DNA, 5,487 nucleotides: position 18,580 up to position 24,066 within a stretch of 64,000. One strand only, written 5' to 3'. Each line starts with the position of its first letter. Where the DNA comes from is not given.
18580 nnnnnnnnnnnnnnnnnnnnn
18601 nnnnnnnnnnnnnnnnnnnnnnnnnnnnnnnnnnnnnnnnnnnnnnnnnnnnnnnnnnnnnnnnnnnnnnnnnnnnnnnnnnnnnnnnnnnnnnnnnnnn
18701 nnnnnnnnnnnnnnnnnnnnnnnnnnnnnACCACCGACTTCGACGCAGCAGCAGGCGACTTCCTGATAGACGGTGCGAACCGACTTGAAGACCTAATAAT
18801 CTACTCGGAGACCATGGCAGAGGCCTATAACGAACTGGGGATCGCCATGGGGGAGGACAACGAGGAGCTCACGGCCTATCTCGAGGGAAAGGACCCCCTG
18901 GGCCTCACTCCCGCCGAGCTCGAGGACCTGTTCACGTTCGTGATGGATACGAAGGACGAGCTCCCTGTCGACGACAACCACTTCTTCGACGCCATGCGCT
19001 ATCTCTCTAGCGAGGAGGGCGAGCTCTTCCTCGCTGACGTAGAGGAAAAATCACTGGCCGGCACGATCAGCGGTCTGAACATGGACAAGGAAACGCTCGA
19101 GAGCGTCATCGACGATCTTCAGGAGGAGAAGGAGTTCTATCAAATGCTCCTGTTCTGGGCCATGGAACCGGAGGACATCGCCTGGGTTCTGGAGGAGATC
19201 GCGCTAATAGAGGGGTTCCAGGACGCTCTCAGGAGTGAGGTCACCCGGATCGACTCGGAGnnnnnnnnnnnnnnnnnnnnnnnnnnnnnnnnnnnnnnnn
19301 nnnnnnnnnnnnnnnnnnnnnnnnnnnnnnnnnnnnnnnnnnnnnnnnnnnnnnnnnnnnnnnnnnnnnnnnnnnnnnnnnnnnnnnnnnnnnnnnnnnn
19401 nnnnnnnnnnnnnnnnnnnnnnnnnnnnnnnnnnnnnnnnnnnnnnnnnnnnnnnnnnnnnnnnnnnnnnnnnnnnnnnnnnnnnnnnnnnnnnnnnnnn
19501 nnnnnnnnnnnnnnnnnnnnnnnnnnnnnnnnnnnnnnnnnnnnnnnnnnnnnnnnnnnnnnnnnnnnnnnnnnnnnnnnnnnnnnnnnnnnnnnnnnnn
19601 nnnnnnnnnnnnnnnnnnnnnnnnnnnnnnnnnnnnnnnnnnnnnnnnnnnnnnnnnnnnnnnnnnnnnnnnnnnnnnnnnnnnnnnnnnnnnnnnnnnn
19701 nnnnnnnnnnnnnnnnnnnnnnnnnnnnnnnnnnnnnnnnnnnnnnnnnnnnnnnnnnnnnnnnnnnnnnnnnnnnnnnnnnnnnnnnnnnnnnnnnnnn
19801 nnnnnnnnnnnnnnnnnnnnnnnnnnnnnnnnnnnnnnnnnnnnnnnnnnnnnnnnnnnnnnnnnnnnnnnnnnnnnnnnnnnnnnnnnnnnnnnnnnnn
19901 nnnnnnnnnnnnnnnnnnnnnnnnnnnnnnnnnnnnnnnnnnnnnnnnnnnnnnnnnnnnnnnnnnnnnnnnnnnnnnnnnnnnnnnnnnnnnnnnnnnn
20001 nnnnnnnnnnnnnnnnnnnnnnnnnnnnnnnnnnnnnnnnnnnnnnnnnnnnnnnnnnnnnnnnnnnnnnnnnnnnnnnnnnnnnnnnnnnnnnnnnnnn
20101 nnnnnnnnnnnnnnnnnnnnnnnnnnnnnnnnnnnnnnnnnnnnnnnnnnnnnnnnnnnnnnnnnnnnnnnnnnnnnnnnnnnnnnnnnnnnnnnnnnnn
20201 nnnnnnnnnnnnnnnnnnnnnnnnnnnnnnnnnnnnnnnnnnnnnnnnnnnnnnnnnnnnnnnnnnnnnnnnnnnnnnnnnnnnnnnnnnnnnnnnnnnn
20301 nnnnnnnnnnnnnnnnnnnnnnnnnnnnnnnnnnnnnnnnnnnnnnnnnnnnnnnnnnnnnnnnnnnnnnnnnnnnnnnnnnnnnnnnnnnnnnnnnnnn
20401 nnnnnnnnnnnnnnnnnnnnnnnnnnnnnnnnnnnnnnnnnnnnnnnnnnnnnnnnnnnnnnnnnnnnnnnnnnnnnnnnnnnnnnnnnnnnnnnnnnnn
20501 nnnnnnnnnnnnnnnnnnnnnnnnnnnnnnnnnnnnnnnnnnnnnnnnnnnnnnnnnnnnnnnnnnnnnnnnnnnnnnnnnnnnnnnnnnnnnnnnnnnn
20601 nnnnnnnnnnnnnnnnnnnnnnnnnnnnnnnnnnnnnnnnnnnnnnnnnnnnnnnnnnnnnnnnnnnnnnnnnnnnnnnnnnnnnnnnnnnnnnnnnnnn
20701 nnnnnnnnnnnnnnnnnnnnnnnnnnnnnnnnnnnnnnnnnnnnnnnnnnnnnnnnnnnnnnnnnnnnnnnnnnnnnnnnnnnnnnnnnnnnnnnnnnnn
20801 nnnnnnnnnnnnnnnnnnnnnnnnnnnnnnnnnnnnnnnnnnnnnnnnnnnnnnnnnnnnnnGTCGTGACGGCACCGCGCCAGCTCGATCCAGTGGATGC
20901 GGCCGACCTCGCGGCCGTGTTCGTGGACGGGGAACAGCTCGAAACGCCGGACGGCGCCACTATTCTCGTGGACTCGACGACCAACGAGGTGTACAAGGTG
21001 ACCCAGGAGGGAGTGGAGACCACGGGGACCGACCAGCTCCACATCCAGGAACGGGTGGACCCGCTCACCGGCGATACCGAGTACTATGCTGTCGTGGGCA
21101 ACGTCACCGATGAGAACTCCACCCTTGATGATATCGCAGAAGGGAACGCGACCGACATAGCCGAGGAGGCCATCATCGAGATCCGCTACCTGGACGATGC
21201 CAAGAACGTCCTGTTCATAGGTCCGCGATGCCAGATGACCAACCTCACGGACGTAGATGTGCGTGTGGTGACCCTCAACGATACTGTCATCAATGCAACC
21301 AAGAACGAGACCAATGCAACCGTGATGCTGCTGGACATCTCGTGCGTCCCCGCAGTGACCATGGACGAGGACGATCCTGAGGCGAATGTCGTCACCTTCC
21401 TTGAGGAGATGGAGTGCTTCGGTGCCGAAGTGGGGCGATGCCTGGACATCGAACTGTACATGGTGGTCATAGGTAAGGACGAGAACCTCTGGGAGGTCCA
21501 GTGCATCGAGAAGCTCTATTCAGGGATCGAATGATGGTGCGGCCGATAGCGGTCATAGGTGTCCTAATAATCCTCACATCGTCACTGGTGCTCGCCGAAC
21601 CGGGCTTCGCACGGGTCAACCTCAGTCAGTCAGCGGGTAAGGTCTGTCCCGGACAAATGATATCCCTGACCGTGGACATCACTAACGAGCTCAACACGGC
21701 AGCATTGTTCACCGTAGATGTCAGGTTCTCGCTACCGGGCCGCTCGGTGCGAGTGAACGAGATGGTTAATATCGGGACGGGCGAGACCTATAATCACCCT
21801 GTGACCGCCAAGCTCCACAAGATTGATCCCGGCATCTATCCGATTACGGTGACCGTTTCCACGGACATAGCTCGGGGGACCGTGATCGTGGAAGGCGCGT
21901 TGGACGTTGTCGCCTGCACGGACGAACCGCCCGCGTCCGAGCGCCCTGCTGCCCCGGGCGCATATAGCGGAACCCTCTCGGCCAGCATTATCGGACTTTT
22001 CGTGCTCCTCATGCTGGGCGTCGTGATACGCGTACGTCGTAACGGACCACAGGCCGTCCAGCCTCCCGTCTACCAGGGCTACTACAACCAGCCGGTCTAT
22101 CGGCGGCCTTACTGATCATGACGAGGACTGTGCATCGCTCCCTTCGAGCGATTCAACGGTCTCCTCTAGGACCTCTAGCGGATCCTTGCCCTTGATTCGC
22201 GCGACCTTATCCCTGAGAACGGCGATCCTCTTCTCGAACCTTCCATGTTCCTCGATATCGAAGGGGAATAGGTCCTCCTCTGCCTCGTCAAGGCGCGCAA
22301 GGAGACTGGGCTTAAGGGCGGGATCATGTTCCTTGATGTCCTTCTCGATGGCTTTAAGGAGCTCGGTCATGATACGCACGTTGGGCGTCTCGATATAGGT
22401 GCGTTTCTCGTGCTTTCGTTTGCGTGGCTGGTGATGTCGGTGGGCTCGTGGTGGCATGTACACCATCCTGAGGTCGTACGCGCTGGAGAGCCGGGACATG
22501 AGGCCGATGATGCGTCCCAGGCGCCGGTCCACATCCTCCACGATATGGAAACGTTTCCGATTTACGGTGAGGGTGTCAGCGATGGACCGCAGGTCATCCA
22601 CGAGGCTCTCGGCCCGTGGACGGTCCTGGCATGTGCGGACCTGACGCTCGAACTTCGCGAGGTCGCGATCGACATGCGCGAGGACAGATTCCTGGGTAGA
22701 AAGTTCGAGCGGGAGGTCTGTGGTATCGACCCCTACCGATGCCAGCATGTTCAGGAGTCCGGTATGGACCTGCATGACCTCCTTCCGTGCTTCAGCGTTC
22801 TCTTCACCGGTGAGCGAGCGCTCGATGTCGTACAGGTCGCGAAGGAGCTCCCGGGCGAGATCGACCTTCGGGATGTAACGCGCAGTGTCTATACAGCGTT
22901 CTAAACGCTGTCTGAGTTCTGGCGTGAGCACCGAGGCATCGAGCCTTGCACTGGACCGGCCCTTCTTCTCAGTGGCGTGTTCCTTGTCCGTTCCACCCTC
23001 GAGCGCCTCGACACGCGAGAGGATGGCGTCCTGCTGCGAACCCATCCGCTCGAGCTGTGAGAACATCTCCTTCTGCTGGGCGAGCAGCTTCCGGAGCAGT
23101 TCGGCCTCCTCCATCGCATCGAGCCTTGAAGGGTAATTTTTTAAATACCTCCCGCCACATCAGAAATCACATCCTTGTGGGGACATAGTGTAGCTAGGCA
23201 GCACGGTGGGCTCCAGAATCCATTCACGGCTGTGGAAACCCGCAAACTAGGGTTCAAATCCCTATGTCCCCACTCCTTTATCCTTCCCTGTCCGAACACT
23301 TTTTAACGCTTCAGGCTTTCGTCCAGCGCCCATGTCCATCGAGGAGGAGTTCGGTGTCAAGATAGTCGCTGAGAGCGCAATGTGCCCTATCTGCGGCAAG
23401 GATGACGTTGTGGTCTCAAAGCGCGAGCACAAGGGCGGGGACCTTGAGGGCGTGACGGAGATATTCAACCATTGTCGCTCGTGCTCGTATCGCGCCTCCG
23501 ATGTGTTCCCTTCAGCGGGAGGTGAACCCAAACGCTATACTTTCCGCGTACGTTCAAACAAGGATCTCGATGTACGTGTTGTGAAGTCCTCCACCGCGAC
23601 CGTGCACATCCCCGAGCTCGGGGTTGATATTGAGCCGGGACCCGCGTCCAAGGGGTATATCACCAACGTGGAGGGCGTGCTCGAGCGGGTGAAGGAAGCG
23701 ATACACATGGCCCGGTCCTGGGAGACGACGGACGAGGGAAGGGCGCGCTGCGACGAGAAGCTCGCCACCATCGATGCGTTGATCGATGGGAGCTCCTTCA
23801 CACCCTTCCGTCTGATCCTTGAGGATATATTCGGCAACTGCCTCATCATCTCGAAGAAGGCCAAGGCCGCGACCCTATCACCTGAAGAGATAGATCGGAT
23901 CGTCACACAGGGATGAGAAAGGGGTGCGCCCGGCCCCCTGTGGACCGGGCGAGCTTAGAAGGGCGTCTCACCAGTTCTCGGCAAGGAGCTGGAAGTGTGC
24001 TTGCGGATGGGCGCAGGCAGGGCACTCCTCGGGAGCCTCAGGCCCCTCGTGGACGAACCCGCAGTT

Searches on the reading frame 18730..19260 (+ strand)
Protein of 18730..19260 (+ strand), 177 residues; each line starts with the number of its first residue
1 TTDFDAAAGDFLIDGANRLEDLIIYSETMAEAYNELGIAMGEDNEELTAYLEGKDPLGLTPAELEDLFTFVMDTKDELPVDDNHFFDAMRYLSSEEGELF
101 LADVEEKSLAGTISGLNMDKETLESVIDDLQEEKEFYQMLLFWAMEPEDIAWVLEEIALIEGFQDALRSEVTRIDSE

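Call 49: search_protein_families(library=pfam, proteins=[window:18730-19260:+], max_evalue=10)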
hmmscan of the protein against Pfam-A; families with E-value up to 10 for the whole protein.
window:18730-19260:+ (177 aa): 0 families

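Call 73: search_solved_structures(query=window:18730-19230:+, max_evalue=10)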
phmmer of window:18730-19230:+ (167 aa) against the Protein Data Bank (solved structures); distinct sequences matched with E-value up to 10: 1.
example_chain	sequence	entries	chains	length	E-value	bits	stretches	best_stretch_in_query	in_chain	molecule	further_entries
1uhn_A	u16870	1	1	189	0.79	13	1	77-134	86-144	calcineurin B-like protein 2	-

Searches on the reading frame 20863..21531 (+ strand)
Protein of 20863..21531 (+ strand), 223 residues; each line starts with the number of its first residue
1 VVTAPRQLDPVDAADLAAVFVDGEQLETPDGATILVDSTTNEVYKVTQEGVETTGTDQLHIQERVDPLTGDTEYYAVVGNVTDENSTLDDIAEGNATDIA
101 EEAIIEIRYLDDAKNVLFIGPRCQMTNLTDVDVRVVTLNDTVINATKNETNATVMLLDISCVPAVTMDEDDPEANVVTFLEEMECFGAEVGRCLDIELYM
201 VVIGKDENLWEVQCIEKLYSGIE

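Call 16: find_homologous_proteins(query=window:20863-21531:+, max_evalue=10)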
Query seq(223 aa): 443 candidates shared short words with the query, none scored E <= 10.

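Call 25: search_protein_representatives(protein=window:20863-21531:+)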
Query: 223 residues. Proteins with E-value up to 0.001 (for the whole library): 2; up to 1e-10: 1; up to 1e-30: 1. The best 2 are listed.
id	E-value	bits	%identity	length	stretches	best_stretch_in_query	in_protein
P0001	4.2e-137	471.0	100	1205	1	1-223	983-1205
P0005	2.1e-04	37.5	42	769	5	38-87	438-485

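Call 35: predict_structure(alignment_id=A2)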
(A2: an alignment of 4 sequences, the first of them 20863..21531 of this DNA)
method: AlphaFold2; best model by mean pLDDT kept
length: 223 residues; sequences in the alignment: 4
mean_pLDDT: 38.5   pTM: 0.34
mean pLDDT of the five models: 38.5, 34.3, 33.1, 31.3, 31.2
residues with pLDDT >= 90: 0; 70-90: 0; 50-70: 47; < 50: 176
segments of 3 or more residues with pLDDT < 50: 1-16, 20-24, 62-67, 72-75, 80-169, 171-223
pLDDT, mean of each block of 10 residues (from residue 1): 28 43 51 55 56 54 51 49 44 40 34 36 29 27 28 32 38 35 28 32 31 28 24
secondary structure, 60 per line:
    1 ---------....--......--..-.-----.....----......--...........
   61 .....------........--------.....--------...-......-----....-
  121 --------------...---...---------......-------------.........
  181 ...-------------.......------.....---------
elements in order: H10-13 E16-21 E33-37 E42-47 E50-65 E72-79 H88-92 E105-110 E116-119 E135-137 E141-143 E153-158 H172-183 E197-203 E210-214

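Call 49: search_protein_families(library=pfam, proteins=[window:20863-21531:+], max_evalue=10)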
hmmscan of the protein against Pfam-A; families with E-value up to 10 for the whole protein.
window:20863-21531:+ (223 aa): 1 family
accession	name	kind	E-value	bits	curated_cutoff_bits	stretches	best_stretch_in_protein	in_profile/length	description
PF25467.1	NOL9_C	-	0.094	13.2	31.6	1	181-215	45-82/90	NOL9-like, C-terminal domain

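Call 72: search_solved_structures(query=A2, max_evalue=10)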
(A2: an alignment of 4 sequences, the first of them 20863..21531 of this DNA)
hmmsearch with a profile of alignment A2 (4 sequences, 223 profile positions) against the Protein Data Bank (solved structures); distinct sequences matched with E-value up to 10: 0.

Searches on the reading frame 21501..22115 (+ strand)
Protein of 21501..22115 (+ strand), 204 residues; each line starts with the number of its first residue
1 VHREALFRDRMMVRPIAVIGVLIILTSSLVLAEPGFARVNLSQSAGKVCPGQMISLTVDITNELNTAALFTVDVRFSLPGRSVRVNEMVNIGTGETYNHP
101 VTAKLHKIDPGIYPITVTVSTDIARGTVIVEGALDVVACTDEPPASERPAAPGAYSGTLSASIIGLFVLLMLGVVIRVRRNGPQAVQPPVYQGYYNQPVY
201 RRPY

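Call 6: search_protein_families(library=pfam, proteins=[window:21501-22115:+], max_evalue=0.01)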
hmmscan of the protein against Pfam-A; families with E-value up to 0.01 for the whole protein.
window:21501-22115:+ (204 aa): 0 families

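Call 19: search_protein_families(library=ncbifam, proteins=[window:21531-22112:+], max_evalue=0.1)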
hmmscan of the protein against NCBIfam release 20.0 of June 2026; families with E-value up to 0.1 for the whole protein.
window:21531-22112:+ (194 aa): 0 families

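Call 49: search_protein_families(library=pfam, proteins=[window:21531-22112:+], max_evalue=10)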
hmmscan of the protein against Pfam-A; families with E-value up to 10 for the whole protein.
window:21531-22112:+ (194 aa): 2 families
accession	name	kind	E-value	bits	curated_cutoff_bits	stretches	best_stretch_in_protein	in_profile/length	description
PF23619.1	Ig_VWA7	-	0.12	13.1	27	1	31-88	5-61/104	VWA7 Ig-like domain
PF07705.17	CARDB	-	0.21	12.3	22.7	1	30-110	7-84/101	CARDB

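Call 74: search_protein_families(library=phrogs, proteins=[window:21531-22112:+], max_evalue=0.01)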
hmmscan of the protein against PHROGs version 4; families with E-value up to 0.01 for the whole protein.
window:21531-22112:+ (194 aa): 0 families

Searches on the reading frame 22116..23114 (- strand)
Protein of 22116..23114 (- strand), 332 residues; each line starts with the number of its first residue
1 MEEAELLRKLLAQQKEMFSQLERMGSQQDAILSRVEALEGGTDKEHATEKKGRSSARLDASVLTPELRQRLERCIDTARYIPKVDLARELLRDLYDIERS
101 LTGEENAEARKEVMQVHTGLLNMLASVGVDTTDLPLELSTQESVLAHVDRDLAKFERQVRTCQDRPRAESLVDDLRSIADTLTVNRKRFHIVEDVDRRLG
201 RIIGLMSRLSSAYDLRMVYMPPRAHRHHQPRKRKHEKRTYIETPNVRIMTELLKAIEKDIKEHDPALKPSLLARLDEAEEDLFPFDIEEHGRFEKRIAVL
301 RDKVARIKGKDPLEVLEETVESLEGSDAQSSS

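Call 6: search_protein_families(library=pfam, proteins=[window:22116-23114:-], max_evalue=0.01)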
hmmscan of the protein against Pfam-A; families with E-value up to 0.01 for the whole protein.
window:22116-23114:- (332 aa): 0 families

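Call 19: search_protein_families(library=ncbifam, proteins=[window:22119-23114:-], max_evalue=0.1)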
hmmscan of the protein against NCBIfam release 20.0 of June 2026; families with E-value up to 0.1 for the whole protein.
window:22119-23114:- (332 aa): 0 families

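Call 49: search_protein_families(library=pfam, proteins=[window:22119-23114:-], max_evalue=10)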
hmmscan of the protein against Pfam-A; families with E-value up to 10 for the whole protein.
window:22119-23114:- (332 aa): 5 families
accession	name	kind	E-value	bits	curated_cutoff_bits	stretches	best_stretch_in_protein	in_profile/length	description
PF25472.1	DUF7902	-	0.051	14.2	26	0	310-330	37-57/85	Domain of unknown function (DUF7902)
PF05016.21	ParE_toxin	-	0.18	12.9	23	1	150-219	9-69/89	ParE toxin of type II toxin-antitoxin system, parDE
PF24224.1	DUF7440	-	0.22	12.2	25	1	106-192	28-100/110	Family of unknown function (DUF7440)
PF05192.23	MutS_III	-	0.24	12.2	34.1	1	61-258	65-172/194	MutS domain III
PF25443.1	ANG-1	-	0.29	11.8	28.5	0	104-165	28-89/105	ANG-1-like domain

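Call 74: search_protein_families(library=phrogs, proteins=[window:22119-23114:-], max_evalue=0.01)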
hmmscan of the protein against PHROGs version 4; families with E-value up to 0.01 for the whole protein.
window:22119-23114:- (332 aa): 0 families

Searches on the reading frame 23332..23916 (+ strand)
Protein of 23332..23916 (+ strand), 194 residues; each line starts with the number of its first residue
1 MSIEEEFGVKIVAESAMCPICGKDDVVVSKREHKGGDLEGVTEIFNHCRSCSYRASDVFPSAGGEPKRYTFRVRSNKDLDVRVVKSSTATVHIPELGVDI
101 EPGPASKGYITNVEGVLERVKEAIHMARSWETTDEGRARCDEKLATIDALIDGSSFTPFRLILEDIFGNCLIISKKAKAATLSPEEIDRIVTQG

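Call 39: search_protein_families(library=pfam, proteins=[window:23332-23916:+], max_evalue=0.0001)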
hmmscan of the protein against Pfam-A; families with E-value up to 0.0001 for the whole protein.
window:23332-23916:+ (194 aa): 1 family
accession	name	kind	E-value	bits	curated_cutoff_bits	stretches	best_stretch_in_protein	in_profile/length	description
PF22794.1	jr-ZPR1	-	7.7e-23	81.2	27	1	77-189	1-115/125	ZPR1 jelly-roll domain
